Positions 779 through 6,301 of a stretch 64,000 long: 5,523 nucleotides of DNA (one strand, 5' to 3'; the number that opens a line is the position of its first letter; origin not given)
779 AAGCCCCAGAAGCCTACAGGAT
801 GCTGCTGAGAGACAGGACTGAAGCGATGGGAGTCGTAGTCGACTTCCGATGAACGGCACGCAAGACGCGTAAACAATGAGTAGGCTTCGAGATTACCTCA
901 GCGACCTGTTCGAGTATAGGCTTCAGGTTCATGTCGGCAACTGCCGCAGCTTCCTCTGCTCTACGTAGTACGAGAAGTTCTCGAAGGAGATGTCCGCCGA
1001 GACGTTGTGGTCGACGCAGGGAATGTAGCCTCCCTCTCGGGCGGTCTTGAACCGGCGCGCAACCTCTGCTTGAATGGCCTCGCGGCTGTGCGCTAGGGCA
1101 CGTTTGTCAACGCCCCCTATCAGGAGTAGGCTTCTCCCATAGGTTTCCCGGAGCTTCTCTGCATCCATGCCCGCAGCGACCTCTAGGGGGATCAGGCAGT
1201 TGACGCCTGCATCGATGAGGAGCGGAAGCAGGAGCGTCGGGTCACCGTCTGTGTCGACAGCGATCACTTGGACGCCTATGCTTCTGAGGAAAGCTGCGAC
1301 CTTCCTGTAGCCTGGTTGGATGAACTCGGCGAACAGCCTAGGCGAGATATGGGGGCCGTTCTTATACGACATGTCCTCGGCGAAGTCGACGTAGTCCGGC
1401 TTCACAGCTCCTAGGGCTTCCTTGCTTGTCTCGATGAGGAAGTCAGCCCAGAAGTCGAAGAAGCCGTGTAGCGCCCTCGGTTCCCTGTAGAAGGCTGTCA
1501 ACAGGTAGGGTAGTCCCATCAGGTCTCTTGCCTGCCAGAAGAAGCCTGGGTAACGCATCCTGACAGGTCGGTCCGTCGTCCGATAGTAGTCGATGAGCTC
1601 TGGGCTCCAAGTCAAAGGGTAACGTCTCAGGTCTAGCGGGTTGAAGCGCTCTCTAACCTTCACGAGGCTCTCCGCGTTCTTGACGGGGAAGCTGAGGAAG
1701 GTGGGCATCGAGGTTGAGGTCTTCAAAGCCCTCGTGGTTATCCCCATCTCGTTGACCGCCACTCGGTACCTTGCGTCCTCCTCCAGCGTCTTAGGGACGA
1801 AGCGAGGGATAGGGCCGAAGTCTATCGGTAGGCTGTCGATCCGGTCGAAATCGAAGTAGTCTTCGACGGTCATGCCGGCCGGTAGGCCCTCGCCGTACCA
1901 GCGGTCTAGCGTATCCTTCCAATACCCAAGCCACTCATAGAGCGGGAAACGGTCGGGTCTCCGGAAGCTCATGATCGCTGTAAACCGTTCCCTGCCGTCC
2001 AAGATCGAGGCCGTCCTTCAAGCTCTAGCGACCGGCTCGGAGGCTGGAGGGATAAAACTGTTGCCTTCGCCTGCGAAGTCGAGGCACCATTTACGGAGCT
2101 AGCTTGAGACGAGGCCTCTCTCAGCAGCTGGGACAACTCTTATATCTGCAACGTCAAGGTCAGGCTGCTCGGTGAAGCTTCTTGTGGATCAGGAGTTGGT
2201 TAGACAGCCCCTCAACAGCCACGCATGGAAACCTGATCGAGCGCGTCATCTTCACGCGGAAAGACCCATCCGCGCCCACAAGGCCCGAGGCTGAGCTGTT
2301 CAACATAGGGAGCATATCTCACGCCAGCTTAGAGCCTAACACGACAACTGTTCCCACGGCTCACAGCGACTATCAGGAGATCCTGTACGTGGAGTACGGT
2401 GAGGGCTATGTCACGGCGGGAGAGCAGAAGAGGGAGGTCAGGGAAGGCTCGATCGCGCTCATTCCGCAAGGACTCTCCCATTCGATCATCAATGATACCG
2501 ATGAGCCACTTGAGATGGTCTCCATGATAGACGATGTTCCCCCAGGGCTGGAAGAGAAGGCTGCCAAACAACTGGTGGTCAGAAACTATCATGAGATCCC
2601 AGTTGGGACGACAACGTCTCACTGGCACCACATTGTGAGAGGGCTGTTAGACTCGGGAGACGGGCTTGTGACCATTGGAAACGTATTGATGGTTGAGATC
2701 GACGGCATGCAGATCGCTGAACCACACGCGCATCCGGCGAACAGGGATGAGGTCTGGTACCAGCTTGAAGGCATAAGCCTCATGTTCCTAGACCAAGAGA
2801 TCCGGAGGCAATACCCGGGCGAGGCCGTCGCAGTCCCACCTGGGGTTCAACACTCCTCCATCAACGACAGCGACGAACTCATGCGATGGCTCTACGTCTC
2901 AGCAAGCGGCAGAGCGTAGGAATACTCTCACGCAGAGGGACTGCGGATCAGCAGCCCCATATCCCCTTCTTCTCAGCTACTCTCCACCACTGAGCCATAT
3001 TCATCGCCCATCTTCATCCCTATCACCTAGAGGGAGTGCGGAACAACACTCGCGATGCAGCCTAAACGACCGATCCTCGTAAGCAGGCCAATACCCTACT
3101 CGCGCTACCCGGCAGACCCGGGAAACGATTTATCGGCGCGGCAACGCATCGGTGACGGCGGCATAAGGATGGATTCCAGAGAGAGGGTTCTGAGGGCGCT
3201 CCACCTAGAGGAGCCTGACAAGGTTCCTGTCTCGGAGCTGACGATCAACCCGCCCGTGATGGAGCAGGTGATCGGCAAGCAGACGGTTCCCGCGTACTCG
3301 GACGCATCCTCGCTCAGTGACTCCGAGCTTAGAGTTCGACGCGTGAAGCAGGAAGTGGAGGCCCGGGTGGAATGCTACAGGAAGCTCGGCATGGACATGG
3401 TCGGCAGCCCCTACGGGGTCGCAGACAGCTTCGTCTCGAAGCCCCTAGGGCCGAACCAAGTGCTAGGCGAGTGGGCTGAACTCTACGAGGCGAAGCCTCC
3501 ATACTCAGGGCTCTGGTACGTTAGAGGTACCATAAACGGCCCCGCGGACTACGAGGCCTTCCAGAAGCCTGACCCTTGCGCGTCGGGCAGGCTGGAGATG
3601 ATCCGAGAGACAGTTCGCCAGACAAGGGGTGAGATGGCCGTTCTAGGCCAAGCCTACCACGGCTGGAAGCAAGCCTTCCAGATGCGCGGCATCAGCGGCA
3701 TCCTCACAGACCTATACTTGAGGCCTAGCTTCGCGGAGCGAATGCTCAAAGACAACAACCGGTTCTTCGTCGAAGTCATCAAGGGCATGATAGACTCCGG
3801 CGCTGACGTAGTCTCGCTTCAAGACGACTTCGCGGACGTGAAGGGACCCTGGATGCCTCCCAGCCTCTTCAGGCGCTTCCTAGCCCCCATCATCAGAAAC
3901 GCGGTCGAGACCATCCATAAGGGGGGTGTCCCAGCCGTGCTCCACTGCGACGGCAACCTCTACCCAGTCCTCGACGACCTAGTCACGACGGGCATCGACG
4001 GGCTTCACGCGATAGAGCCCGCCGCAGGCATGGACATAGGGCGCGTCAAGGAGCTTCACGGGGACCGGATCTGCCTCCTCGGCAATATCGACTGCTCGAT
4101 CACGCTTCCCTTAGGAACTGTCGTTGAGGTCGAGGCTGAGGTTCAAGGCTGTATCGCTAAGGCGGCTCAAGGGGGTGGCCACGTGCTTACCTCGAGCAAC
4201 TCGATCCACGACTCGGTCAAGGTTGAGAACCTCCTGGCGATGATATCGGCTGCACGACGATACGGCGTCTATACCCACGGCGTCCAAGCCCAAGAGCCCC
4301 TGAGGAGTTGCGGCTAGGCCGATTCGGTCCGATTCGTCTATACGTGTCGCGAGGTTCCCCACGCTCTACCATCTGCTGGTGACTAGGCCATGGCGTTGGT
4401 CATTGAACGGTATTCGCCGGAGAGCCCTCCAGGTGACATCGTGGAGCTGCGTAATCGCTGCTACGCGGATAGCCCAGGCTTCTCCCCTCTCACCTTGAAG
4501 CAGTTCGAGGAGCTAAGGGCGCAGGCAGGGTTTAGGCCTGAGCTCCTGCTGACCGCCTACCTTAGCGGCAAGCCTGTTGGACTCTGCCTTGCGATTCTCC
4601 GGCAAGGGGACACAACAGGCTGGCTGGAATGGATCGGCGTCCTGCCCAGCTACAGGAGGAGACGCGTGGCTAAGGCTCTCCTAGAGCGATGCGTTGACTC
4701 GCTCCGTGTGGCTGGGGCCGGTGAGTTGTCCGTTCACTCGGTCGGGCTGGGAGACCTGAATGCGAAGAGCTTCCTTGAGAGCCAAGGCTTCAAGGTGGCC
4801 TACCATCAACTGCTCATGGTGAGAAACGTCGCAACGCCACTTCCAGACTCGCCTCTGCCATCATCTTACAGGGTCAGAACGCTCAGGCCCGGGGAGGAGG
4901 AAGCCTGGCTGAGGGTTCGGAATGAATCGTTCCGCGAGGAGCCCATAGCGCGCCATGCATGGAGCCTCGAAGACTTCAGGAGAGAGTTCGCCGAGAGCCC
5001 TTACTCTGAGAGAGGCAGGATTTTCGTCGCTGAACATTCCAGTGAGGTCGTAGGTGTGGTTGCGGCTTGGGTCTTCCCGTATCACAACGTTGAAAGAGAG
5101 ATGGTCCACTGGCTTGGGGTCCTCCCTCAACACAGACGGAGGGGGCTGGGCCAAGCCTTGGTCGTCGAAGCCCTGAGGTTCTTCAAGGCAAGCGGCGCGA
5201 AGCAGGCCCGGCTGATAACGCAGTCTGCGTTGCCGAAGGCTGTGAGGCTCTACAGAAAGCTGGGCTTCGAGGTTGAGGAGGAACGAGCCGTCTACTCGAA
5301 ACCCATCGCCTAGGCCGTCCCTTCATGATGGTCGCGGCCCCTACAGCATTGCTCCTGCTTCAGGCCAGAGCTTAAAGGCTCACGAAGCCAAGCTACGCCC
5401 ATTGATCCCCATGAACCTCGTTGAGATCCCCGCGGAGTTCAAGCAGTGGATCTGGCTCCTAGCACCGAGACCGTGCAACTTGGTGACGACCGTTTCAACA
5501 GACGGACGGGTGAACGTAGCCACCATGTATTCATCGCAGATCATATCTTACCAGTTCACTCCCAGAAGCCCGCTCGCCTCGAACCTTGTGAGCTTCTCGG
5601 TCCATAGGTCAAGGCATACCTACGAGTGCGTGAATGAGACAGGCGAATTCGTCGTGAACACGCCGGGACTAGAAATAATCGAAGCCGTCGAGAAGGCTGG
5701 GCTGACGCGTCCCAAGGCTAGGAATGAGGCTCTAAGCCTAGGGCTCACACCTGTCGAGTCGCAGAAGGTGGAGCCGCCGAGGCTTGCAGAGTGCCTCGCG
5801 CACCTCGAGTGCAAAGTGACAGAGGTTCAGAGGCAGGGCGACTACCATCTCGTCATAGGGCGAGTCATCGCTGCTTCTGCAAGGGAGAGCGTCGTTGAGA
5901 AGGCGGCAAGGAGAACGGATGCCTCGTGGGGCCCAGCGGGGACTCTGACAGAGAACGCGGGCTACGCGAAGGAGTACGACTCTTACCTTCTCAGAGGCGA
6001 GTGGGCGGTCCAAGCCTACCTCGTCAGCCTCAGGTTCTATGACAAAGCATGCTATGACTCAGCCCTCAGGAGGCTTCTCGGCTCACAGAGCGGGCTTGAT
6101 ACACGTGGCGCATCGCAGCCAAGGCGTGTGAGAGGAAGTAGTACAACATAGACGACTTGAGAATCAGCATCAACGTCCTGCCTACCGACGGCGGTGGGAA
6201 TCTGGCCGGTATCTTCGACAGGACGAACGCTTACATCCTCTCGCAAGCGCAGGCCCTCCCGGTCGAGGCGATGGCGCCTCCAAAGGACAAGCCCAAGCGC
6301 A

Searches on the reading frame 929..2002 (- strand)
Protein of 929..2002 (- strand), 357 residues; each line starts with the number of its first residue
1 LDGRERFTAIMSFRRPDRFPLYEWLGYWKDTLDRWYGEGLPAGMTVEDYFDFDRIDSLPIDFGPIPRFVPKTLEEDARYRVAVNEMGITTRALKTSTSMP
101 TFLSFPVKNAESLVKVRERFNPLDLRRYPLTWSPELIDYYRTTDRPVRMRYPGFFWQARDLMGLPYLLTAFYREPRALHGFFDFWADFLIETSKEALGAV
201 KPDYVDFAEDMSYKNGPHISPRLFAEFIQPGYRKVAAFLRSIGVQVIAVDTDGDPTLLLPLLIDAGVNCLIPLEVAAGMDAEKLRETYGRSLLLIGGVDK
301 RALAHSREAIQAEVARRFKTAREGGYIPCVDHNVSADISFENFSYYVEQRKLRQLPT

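Call 23: search_protein_families(library=pfam, proteins=[window:929-2002:-], max_evalue=0.001)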
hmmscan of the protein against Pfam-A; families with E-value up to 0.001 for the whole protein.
window:929-2002:- (357 aa): 1 family
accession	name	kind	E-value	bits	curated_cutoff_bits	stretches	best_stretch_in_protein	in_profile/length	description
PF01208.23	URO-D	-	2.6e-13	50.2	23.9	1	163-350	161-343/346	Uroporphyrinogen decarboxylase (URO-D)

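Call 71: search_protein_families(library=ncbifam, proteins=[window:929-2002:-], max_evalue=0.001)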
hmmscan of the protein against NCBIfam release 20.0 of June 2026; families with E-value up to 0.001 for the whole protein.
window:929-2002:- (357 aa): 2 families
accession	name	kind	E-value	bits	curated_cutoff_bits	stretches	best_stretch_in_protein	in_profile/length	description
NF004889.0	PRK06252.1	subfamily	1.6e-07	30.6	244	1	93-313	88-299/340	methylcobalamin:coenzyme M methyltransferase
TIGR01463.1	mtaA_cmuA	subfamily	1.3e-05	24.7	235.4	1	153-351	146-336/340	MtaA/CmuA family methyltransferase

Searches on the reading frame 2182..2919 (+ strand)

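Call 23: search_protein_families(library=pfam, proteins=[window:2182-2919:+], max_evalue=0.001)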
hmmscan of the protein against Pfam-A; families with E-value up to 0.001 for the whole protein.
window:2182-2919:+ (245 aa): 4 families
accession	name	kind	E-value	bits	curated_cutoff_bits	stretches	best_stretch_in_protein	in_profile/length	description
PF07883.17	Cupin_2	-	2.1e-23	82.3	27.2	2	48-115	3-69/70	Cupin domain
PF00190.28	Cupin_1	-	1.8e-15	57.2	22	1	43-127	33-124/151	Cupin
PF02311.25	AraC_binding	-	1.3e-11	44.9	21.1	1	52-111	12-70/135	AraC-like ligand binding domain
PF05899.18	Cupin_3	-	0.00012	22.1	23.5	1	62-99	23-61/74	EutQ-like cupin domain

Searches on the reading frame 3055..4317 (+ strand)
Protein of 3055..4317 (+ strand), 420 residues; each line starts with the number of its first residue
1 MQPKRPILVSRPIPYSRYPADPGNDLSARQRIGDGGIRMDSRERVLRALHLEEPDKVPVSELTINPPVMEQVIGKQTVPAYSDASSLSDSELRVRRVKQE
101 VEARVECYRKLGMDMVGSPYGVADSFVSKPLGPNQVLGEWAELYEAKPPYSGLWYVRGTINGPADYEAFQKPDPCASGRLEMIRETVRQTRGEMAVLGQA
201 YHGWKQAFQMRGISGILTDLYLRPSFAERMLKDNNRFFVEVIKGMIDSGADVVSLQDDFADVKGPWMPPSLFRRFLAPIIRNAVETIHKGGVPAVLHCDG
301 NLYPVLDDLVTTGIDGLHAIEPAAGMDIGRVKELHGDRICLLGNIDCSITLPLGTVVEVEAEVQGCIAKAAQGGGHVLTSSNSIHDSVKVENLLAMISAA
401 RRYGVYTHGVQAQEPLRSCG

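Call 11: search_protein_families(library=pfam, proteins=[window:3055-4317:+], max_evalue=0.001)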
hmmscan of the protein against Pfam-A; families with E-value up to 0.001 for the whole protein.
window:3055-4317:+ (420 aa): 1 family
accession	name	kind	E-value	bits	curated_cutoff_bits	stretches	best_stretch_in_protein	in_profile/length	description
PF01208.23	URO-D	-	1.8e-36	126.3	23.9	1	41-403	2-346/346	Uroporphyrinogen decarboxylase (URO-D)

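Call 71: search_protein_families(library=ncbifam, proteins=[window:3055-4317:+], max_evalue=0.001)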
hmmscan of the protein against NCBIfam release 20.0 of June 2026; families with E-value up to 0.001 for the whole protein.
window:3055-4317:+ (420 aa): 5 families
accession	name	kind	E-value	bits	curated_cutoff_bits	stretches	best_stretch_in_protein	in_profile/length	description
NF004889.0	PRK06252.1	subfamily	1.8e-23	83.1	244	1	179-403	120-336/340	methylcobalamin:coenzyme M methyltransferase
TIGR01463.1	mtaA_cmuA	subfamily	5.9e-23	81.7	235.4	1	179-402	123-337/340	MtaA/CmuA family methyltransferase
NF040654.1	MtaA_Meth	equivalog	3.6e-20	72.2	400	1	195-403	138-335/337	methylcobamide:CoM methyltransferase MtaA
NF041608.1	methylcob_mtaseMtbA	equivalog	7.3e-12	45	600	1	192-403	137-337/339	methylcobamide:CoM methyltransferase MtbA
TIGR01464.1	hemE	equivalog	1.1e-06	27.9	302.95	1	220-400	164-336/338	uroporphyrinogen decarboxylase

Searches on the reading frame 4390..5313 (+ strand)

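Call 11: search_protein_families(library=pfam, proteins=[window:4390-5313:+], max_evalue=0.001)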
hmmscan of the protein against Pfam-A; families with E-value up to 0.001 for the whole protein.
window:4390-5313:+ (307 aa): 8 families
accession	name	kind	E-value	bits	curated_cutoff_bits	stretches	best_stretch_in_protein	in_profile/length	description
PF00583.31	Acetyltransf_1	-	1.6e-29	103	20.7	2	185-293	13-116/116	Acetyltransferase (GNAT) family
PF13508.13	Acetyltransf_7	-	8.5e-27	93.8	27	2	208-295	2-84/84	Acetyltransferase (GNAT) domain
PF13673.13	Acetyltransf_10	-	2.5e-16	60.3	23.6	2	194-298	20-112/128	Acetyltransferase (GNAT) domain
PF13527.13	Acetyltransf_9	-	3.1e-15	56.7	25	1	161-295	1-126/127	Acetyltransferase (GNAT) domain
PF08445.16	FR47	-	2.5e-09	37.4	22.1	1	240-298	25-82/86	FR47-like protein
PF13480.13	Acetyltransf_6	-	5.9e-08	33.4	22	0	166-272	27-131/143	Acetyltransferase (GNAT) domain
PF14542.12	Acetyltransf_CG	-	4.3e-05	24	30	0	242-271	30-59/80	GCN5-related N-acetyl-transferase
PF13302.13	Acetyltransf_3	-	6.1e-05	24.2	25.4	1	163-294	5-138/138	Acetyltransferase (GNAT) domain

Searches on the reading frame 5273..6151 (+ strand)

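Call 11: search_protein_families(library=pfam, proteins=[window:5273-6151:+], max_evalue=0.001)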
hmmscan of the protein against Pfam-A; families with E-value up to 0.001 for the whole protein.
window:5273-6151:+ (292 aa): 1 family
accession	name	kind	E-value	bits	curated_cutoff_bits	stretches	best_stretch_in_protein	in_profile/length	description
PF01613.24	Flavin_Reduct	-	1.1e-19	71.5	27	1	65-207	5-137/153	Flavin reductase like domain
